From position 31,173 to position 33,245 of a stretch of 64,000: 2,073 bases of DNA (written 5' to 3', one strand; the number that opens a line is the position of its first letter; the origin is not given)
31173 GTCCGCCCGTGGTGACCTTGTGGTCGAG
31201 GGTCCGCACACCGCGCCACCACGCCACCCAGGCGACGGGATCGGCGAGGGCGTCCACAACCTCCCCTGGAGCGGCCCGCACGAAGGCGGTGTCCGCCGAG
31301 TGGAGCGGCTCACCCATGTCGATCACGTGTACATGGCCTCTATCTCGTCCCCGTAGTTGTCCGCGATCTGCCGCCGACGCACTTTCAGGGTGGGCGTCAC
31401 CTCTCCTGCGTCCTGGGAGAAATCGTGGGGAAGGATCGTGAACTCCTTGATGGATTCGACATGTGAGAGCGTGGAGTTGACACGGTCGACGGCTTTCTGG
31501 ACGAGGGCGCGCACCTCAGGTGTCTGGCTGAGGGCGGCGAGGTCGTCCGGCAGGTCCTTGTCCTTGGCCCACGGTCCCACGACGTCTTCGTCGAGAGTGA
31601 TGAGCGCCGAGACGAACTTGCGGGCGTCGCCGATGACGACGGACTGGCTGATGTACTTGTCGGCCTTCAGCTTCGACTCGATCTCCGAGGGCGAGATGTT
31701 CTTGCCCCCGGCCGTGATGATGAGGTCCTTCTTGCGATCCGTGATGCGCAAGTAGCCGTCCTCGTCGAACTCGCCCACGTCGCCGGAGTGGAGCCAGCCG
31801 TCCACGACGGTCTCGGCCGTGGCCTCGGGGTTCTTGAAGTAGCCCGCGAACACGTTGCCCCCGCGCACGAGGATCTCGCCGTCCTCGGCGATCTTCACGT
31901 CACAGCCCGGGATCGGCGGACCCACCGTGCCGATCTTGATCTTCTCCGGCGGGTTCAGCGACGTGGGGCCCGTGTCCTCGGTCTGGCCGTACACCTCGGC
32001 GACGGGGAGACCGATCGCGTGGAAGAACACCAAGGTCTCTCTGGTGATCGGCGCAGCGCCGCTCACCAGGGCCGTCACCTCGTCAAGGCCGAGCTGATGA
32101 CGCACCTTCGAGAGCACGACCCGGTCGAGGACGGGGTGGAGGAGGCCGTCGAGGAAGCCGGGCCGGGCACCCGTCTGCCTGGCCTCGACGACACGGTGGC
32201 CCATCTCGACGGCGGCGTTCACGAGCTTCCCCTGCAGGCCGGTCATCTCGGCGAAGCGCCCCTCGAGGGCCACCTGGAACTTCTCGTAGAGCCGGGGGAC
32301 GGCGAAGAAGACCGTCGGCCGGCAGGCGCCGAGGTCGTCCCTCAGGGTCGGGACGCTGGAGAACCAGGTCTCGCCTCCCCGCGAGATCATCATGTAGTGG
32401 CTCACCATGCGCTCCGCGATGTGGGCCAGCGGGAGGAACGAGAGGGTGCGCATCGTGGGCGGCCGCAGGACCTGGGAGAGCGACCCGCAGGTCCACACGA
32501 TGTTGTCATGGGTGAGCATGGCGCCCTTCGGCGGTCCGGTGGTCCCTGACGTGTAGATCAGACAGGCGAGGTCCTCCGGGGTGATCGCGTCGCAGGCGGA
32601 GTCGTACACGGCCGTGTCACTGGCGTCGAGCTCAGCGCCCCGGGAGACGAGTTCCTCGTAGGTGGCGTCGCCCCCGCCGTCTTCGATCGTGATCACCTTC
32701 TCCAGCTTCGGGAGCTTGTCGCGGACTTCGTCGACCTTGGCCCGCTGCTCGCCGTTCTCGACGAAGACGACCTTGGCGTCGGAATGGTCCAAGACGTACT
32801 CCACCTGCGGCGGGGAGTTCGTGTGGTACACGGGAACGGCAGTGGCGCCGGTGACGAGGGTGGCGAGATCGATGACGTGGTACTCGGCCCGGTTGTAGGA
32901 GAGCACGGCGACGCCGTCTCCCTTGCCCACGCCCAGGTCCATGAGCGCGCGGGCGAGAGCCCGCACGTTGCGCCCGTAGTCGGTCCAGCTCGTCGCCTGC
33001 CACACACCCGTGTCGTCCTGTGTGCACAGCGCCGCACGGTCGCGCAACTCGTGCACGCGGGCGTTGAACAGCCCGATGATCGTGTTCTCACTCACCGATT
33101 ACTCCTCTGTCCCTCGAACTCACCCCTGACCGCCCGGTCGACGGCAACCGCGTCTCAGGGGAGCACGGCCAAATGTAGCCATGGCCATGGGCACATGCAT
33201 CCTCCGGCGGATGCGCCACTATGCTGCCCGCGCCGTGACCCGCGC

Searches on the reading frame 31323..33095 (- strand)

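Call 60: search_protein_families(library=pfam, proteins=[window:31323-33095:-], max_evalue=0.00001)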
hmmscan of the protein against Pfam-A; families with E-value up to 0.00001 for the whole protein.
window:31323-33095:- (590 aa): 2 families
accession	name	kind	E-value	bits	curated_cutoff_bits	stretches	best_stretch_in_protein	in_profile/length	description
PF00501.34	AMP-binding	-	5.6e-74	249.7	29.9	1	13-420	4-384/384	AMP-binding enzyme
PF23562.2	AMP-binding_C_3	-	1.5e-12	48.5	20.8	1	457-590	2-121/124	AMP-binding enzyme C-terminal domain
